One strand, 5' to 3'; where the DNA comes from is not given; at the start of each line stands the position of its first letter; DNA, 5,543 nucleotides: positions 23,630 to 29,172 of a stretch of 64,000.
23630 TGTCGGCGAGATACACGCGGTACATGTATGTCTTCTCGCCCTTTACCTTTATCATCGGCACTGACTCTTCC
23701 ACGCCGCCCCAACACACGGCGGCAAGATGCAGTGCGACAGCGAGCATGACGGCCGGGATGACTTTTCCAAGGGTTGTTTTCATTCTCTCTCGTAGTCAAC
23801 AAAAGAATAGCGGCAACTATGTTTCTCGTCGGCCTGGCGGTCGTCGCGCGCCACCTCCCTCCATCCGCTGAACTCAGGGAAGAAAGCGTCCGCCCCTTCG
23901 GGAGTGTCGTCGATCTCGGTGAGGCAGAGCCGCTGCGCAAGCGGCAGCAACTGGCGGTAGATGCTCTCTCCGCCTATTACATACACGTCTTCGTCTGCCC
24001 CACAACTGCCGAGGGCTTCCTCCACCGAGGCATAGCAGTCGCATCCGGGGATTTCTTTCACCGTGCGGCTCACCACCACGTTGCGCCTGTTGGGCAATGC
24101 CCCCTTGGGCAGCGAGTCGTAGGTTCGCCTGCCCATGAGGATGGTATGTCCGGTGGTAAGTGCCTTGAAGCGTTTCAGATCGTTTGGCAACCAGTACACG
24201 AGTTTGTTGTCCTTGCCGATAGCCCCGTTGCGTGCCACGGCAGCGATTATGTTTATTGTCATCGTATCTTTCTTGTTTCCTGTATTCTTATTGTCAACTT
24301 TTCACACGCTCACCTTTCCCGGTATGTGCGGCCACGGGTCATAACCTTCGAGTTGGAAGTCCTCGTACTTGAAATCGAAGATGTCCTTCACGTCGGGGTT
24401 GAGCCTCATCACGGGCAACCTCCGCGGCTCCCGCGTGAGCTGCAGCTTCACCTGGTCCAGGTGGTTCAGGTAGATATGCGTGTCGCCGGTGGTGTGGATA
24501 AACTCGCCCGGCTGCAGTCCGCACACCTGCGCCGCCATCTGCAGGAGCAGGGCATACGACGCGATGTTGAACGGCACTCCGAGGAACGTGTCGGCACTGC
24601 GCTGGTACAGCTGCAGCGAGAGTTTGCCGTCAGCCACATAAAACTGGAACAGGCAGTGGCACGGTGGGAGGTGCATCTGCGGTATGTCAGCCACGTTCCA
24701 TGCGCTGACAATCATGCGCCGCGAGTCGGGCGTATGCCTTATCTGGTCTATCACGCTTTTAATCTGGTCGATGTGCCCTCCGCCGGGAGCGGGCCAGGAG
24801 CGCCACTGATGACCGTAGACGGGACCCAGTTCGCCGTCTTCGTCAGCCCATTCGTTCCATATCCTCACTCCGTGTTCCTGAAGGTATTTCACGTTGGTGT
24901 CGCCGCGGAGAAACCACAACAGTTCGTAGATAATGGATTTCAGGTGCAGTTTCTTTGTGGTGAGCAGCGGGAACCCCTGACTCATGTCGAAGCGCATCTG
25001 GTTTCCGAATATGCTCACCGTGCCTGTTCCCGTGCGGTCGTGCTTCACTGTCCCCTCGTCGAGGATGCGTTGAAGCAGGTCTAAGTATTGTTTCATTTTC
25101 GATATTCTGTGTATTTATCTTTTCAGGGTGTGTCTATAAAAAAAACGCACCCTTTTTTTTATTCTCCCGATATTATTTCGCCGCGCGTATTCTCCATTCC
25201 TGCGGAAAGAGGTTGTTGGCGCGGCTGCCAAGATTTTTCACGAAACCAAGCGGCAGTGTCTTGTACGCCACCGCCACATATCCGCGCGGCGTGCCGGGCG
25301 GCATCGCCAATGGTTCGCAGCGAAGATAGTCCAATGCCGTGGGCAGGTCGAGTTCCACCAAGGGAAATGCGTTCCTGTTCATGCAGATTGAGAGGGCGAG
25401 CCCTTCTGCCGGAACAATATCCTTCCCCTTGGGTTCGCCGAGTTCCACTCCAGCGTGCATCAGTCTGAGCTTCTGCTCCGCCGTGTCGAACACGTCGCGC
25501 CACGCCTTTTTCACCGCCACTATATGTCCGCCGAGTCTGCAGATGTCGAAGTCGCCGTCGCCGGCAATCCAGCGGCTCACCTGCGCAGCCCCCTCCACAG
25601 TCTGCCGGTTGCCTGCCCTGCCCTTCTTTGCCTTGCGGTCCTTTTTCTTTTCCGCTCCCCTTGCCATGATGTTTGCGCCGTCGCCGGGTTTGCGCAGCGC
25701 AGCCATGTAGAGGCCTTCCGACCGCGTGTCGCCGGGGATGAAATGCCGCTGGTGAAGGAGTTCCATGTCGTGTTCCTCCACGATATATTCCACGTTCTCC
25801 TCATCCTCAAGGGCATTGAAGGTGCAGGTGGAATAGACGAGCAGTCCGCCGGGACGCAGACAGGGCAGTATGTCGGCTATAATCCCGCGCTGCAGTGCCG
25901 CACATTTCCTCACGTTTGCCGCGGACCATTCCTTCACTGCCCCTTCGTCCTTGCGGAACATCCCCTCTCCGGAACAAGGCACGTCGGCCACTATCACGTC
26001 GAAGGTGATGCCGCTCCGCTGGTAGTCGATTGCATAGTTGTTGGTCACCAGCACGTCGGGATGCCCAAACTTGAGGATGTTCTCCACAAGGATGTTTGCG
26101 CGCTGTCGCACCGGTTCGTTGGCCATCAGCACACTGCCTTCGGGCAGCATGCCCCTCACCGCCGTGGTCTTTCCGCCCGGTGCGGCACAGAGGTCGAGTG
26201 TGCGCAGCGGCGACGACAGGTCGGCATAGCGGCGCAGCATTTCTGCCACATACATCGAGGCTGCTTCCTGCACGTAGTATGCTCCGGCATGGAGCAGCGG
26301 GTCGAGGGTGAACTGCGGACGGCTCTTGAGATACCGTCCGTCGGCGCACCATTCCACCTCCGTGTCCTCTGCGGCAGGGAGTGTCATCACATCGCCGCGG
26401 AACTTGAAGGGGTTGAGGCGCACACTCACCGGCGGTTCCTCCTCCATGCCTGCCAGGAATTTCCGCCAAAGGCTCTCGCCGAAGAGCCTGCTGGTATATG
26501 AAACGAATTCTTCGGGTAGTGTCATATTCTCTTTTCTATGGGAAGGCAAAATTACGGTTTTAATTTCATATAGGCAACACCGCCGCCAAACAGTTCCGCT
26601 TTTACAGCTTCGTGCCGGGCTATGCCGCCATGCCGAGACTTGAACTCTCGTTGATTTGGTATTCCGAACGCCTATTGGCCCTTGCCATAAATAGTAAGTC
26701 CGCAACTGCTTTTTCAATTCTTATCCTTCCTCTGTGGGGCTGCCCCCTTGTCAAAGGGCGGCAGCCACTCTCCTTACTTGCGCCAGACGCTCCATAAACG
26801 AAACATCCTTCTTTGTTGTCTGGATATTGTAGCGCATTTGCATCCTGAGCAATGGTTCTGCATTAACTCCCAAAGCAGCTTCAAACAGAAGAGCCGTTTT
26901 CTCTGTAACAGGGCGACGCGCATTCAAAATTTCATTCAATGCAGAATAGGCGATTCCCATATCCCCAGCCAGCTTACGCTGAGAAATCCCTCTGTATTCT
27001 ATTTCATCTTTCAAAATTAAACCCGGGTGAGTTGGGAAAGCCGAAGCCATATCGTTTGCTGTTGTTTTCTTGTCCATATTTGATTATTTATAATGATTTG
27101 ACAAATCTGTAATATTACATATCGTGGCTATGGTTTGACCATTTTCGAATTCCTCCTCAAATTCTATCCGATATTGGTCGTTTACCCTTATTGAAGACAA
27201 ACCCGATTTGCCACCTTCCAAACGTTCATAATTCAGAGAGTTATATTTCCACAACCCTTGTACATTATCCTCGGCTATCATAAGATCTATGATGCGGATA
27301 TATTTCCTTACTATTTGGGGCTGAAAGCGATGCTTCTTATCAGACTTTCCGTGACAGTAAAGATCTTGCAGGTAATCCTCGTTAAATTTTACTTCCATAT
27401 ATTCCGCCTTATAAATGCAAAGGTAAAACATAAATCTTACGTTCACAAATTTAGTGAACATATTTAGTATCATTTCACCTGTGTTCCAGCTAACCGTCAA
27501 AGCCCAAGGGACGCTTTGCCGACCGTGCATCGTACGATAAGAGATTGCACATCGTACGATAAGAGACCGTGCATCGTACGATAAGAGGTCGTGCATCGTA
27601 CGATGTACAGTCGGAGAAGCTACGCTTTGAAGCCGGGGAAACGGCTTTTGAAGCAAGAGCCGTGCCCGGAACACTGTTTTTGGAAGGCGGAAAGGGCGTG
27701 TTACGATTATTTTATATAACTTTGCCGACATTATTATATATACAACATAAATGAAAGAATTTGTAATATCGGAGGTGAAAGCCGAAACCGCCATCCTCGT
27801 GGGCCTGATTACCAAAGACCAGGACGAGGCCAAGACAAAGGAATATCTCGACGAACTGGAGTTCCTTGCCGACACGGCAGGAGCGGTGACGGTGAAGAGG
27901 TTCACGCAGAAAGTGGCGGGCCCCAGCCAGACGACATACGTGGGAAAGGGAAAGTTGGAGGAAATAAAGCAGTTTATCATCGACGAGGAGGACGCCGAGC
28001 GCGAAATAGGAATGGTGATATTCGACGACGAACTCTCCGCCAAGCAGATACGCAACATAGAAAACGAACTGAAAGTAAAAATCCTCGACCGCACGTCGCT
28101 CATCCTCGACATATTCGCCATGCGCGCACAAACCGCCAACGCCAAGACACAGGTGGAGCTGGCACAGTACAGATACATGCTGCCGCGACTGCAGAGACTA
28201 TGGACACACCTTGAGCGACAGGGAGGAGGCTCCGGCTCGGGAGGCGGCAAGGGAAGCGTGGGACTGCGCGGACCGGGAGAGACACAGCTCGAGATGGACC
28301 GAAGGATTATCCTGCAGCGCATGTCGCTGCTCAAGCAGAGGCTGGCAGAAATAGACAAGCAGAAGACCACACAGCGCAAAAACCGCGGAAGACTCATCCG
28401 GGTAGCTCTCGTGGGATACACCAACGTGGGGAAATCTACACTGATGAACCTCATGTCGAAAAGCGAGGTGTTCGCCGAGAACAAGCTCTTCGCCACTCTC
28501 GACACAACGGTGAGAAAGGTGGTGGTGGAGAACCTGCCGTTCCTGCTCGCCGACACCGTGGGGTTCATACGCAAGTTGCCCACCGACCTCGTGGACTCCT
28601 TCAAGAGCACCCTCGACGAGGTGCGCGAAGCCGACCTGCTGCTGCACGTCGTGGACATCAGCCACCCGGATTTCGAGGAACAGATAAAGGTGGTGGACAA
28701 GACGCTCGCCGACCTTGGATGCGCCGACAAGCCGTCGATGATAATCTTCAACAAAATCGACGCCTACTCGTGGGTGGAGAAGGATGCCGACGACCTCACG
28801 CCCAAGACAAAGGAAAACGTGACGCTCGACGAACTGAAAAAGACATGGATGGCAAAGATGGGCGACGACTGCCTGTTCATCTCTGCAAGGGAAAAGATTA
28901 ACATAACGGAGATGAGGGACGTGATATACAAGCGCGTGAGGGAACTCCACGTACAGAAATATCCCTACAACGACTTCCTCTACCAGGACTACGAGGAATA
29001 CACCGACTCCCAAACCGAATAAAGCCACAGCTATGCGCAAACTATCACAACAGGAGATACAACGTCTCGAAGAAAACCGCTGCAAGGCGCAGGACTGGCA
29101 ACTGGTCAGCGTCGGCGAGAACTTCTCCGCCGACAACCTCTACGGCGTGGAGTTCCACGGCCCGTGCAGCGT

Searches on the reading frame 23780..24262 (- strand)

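Call 74: search_protein_families(library=pfam, proteins=[window:23780-24262:-], max_evalue=0.00001)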
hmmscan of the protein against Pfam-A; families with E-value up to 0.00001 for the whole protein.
window:23780-24262:- (160 aa): 1 family
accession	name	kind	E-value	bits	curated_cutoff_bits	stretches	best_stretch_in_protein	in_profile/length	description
PF00186.24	DHFR_1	-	1.7e-51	174.6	25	1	3-159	2-159/159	Dihydrofolate reductase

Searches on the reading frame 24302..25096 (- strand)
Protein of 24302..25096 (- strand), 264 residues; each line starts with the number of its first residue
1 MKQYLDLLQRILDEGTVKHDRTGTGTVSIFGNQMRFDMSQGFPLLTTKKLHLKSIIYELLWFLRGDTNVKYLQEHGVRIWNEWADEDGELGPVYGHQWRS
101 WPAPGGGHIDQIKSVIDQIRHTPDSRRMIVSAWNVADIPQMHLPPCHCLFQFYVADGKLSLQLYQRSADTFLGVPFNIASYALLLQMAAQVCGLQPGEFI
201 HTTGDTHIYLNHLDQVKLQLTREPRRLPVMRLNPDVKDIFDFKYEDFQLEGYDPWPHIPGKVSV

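Call 74: search_protein_families(library=pfam, proteins=[window:24302-25096:-], max_evalue=0.00001)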
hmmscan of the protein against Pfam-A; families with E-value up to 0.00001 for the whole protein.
window:24302-25096:- (264 aa): 1 family
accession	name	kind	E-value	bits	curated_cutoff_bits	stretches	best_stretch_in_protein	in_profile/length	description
PF00303.24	Thymidylat_synt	-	1.7e-127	424.6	24.3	1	2-264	1-266/266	Thymidylate synthase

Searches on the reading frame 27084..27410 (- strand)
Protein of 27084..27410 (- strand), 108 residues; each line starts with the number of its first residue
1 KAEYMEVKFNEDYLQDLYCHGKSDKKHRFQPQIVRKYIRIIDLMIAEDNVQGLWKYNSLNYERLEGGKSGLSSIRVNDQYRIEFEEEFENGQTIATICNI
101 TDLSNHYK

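Call 74: search_protein_families(library=pfam, proteins=[window:27084-27410:-], max_evalue=0.00001)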
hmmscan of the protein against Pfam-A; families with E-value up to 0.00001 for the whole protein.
window:27084-27410:- (108 aa): 1 family
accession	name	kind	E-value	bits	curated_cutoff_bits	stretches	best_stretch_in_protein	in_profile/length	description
PF05015.19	HigB-like_toxin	-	9.3e-11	42.5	27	1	8-94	2-84/91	RelE-like toxin of type II toxin-antitoxin system HigB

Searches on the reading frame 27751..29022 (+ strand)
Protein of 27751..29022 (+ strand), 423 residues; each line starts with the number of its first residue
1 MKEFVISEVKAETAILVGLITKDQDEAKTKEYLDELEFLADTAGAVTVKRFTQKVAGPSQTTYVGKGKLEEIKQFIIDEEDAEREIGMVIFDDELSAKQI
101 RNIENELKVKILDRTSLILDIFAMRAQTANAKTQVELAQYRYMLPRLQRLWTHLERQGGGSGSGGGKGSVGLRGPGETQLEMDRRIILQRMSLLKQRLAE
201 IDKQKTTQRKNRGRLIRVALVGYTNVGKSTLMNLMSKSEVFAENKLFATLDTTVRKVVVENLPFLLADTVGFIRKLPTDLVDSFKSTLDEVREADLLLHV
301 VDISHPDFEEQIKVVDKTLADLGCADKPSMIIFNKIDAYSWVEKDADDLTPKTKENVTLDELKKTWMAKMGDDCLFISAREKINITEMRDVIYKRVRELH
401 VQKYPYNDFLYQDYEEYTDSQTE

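Call 74: search_protein_families(library=pfam, proteins=[window:27751-29022:+], max_evalue=0.00001)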
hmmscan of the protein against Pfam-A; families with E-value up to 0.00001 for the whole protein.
window:27751-29022:+ (423 aa): 3 families
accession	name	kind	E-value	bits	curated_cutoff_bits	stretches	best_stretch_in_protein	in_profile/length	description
PF13167.11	GTP-bdg_N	-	3.9e-31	107.9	25.4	1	31-123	2-89/89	GTP-binding GTPase N-terminal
PF16360.10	GTP-bdg_M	-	1.1e-28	100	29.5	1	125-212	1-79/79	GTP-binding GTPase Middle Region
PF01926.29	MMR_HSR1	-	1e-22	80.8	21.9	1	217-335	1-113/113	50S ribosome-binding GTPase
